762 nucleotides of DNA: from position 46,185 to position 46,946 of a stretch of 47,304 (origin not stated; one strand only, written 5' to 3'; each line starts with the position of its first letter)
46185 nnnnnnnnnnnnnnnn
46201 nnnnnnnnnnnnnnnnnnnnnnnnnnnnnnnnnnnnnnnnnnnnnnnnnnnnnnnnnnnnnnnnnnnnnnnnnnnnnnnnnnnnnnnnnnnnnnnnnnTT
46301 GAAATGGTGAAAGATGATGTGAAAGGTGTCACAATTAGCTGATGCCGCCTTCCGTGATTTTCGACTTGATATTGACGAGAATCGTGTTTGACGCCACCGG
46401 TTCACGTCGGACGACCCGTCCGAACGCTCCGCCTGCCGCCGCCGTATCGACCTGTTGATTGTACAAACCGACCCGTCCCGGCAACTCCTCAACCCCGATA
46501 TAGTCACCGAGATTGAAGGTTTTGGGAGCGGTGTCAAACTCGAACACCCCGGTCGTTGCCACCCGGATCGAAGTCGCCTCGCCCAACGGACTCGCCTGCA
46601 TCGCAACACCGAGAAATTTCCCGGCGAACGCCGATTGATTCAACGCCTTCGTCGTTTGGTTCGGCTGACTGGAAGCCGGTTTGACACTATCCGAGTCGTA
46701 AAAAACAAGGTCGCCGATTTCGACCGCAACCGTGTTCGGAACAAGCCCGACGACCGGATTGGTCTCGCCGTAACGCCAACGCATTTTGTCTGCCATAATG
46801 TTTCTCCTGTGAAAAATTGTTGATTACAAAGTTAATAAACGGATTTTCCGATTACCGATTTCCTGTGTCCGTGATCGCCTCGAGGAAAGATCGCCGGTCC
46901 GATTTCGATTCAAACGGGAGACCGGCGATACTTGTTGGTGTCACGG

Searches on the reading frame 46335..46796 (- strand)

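Call 42: search_protein_families(library=pfam, proteins=[window:46335-46796:-], max_evalue=0.01)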
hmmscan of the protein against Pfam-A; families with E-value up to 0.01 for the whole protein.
window:46335-46796:- (153 aa): 1 family
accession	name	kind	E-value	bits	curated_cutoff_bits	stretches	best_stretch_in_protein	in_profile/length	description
PF09956.15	Phage_cement_2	-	0.0015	19.3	24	0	56-142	23-102/103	Phage cement protein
